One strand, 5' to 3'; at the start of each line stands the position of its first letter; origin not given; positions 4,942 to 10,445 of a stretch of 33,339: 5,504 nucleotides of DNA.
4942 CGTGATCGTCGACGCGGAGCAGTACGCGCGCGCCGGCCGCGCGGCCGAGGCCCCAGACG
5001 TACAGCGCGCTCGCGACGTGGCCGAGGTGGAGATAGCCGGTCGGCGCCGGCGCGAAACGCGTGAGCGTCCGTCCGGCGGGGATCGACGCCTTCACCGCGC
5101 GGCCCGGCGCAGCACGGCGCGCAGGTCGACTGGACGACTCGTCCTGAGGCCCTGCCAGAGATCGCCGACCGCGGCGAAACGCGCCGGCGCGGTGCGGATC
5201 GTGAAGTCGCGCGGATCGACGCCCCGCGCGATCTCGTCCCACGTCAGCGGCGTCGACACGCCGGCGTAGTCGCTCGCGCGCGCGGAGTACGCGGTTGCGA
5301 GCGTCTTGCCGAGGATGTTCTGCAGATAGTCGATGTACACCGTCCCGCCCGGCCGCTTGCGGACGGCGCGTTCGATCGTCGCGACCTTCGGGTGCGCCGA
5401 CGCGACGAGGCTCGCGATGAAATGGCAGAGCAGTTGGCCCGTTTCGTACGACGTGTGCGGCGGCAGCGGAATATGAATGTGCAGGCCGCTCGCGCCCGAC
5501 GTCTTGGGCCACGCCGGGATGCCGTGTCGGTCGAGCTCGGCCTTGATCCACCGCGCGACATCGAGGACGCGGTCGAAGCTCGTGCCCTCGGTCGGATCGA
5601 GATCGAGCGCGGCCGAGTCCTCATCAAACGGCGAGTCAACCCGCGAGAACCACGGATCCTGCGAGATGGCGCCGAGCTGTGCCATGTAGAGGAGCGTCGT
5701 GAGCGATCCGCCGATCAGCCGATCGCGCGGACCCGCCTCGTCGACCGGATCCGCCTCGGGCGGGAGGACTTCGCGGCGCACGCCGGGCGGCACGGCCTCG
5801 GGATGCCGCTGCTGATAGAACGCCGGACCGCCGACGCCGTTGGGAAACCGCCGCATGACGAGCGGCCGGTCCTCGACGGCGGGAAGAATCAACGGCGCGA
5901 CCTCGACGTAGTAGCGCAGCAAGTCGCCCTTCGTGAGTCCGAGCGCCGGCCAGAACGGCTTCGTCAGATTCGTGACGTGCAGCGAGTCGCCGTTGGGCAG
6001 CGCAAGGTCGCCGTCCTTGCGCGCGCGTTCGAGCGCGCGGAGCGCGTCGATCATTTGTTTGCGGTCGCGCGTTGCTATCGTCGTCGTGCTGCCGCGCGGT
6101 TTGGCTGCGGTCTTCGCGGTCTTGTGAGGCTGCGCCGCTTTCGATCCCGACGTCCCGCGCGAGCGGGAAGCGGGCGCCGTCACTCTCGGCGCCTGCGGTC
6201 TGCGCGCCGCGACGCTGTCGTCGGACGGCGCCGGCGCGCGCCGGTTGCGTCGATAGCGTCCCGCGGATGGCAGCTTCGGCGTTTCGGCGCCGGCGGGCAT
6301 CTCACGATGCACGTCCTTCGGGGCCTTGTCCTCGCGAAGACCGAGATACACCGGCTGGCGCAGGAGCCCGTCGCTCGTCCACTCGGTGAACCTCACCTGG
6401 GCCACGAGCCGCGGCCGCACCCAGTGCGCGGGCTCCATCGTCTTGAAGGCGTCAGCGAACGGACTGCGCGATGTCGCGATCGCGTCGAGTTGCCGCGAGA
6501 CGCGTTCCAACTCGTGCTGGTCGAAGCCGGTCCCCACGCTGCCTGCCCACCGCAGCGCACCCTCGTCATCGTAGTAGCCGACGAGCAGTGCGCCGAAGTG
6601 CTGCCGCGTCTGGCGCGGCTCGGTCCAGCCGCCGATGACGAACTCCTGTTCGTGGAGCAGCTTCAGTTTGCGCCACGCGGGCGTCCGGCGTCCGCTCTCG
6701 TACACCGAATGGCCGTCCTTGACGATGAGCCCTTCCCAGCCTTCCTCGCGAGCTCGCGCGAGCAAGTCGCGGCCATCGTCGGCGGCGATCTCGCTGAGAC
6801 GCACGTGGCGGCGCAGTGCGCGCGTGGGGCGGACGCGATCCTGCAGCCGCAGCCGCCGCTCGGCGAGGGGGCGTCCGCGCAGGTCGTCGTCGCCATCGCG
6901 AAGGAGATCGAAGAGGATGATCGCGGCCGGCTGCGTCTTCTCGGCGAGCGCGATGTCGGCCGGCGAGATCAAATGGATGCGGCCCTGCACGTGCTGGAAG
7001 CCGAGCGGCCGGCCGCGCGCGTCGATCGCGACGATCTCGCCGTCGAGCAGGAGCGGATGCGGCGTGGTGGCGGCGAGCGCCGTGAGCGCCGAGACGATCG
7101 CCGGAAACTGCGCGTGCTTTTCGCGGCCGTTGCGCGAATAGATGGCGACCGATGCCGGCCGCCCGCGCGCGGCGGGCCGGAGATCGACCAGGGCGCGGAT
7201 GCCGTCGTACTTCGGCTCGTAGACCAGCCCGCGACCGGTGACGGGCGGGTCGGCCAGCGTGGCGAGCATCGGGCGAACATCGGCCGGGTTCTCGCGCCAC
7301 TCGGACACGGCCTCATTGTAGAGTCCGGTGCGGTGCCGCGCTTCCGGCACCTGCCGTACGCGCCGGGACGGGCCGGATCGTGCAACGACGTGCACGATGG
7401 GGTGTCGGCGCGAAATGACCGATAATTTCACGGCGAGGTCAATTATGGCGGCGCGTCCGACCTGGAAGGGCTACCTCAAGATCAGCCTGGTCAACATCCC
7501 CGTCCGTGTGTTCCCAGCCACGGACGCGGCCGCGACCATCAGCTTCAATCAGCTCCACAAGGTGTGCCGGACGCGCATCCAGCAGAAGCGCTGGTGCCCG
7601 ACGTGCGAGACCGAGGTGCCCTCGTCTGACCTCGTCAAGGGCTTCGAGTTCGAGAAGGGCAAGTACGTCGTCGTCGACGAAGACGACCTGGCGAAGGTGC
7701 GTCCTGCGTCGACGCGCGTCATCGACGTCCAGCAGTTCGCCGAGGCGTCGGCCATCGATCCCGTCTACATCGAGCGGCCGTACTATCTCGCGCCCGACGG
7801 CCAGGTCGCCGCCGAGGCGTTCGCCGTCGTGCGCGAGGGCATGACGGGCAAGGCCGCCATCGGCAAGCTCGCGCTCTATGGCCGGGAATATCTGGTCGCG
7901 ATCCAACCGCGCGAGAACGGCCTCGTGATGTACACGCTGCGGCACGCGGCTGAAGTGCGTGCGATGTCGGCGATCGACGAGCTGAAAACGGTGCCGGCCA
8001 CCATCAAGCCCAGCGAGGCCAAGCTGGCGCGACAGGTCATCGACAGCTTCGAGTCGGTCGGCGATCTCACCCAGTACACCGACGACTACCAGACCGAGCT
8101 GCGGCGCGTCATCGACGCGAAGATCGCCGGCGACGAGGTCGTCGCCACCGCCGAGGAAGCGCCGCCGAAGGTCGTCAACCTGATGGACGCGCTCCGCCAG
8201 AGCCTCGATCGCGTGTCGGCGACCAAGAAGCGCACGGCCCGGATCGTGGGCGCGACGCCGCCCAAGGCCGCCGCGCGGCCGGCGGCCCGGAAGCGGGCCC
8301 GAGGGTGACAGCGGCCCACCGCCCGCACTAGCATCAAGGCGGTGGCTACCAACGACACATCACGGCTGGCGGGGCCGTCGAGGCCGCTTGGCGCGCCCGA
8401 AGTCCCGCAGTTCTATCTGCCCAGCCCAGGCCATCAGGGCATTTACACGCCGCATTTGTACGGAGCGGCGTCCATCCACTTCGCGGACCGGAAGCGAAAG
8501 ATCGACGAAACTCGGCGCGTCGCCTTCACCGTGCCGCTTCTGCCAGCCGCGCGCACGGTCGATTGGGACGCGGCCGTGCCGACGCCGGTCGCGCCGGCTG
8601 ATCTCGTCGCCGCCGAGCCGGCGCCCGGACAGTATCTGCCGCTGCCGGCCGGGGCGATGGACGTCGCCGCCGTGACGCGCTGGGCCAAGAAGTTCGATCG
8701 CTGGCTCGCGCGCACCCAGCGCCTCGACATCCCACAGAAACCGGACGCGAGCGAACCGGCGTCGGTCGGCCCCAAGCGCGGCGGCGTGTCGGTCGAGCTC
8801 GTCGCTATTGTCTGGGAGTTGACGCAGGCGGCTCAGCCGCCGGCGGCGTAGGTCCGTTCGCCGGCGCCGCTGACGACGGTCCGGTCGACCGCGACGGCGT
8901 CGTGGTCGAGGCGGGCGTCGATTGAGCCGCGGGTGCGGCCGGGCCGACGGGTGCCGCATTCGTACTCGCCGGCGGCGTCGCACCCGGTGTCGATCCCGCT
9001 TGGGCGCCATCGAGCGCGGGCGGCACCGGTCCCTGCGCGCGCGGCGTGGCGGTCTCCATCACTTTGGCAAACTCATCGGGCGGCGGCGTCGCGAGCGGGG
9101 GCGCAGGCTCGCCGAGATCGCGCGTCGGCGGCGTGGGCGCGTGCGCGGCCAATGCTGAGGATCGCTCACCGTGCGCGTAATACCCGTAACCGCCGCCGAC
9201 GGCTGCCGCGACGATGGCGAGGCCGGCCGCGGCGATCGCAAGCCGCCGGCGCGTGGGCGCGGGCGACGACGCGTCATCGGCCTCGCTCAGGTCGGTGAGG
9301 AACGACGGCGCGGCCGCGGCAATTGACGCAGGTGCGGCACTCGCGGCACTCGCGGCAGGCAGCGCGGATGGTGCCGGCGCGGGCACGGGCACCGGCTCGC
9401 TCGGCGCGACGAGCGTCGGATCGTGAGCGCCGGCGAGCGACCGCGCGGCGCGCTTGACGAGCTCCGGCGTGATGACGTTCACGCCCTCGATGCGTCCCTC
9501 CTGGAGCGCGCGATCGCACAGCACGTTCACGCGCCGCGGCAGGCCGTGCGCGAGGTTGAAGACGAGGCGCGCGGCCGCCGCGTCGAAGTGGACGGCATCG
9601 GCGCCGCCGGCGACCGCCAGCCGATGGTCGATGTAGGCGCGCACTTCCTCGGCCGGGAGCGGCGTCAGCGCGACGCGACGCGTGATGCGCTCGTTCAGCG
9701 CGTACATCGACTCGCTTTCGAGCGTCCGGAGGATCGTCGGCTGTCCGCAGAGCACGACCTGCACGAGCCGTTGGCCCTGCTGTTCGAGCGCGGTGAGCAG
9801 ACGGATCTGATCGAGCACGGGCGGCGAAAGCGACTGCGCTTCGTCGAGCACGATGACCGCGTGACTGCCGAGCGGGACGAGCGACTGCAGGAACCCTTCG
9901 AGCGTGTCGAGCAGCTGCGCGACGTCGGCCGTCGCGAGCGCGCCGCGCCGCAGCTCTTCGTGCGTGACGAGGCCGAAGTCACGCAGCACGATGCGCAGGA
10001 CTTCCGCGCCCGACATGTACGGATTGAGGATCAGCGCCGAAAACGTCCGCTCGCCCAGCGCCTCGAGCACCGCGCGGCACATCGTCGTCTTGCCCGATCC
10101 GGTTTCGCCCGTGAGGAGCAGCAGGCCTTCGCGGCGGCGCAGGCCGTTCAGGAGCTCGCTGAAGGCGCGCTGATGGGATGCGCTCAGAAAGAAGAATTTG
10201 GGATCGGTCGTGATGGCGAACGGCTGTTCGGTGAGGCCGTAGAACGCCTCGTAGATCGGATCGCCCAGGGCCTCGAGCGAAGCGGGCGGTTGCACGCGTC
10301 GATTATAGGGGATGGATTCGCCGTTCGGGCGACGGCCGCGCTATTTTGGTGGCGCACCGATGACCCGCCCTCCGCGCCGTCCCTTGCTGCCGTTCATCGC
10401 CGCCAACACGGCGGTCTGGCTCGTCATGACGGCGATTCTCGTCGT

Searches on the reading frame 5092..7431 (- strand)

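Call 76: search_protein_families(library=pfam, proteins=[window:5092-7431:-], max_evalue=0.001)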
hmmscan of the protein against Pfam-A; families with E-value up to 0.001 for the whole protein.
window:5092-7431:- (779 aa): 3 families
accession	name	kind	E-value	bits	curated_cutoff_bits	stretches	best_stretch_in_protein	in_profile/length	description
PF21686.3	LigD_Prim-Pol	-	2e-74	250.8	27.4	1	500-759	1-254/254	LigD, primase-polymerase domain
PF01068.26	DNA_ligase_A_M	-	3.5e-30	105.7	26.2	1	54-257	1-204/204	ATP dependent DNA ligase domain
PF04679.21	DNA_ligase_A_C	-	1.8e-28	99.3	27.5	1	276-369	2-94/94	ATP dependent DNA ligase C terminal region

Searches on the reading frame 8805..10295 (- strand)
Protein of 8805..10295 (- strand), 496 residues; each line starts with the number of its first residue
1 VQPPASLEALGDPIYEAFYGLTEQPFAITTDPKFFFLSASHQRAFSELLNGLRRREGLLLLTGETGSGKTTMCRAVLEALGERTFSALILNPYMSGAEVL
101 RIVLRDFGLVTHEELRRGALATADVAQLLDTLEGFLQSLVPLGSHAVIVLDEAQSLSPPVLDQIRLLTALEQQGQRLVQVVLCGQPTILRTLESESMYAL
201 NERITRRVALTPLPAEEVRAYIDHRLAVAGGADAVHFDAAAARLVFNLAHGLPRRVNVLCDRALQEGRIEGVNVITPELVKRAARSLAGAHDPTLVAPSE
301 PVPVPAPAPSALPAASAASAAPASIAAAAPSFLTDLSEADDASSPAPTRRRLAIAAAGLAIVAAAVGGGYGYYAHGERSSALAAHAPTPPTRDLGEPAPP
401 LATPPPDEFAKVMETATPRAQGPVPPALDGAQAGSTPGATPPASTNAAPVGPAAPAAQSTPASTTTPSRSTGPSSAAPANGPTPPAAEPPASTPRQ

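Call 76: search_protein_families(library=pfam, proteins=[window:8805-10295:-], max_evalue=0.001)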
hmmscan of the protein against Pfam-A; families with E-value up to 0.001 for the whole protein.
window:8805-10295:- (496 aa): 10 families
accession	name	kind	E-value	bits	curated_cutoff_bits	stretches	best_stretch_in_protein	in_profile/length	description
PF13401.12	AAA_22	-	1.8e-21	77.2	27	1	54-190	3-128/130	AAA domain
PF13191.12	AAA_16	-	2.5e-12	48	32.6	1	42-177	9-164/167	AAA ATPase domain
PF13604.12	AAA_30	-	7.3e-08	32.8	27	1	53-199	15-138/191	AAA domain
PF00437.27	T2SSE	-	9e-06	25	24.9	1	43-84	129-170/370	Type II/IV secretion system protein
PF07728.20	AAA_5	-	1.1e-05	25.9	22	1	59-170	2-90/139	AAA domain (dynein-related subfamily)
PF13245.12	AAA_19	-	0.00014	22.5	25.1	1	56-180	11-123/134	AAA domain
PF20703.3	nSTAND1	-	0.00016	21.9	27.1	1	41-230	19-204/379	Novel STAND NTPase 1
PF02367.23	TsaE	-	0.00037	20.9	26.6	1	43-82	8-47/128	Threonylcarbamoyl adenosine biosynthesis protein TsaE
PF00004.35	AAA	-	0.00056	20.8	21.2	0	59-175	1-97/131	ATPase family associated with various cellular activities (AAA)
PF00270.35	DEAD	-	0.00092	19.4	26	0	42-170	5-145/167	DEAD/DEAH box helicase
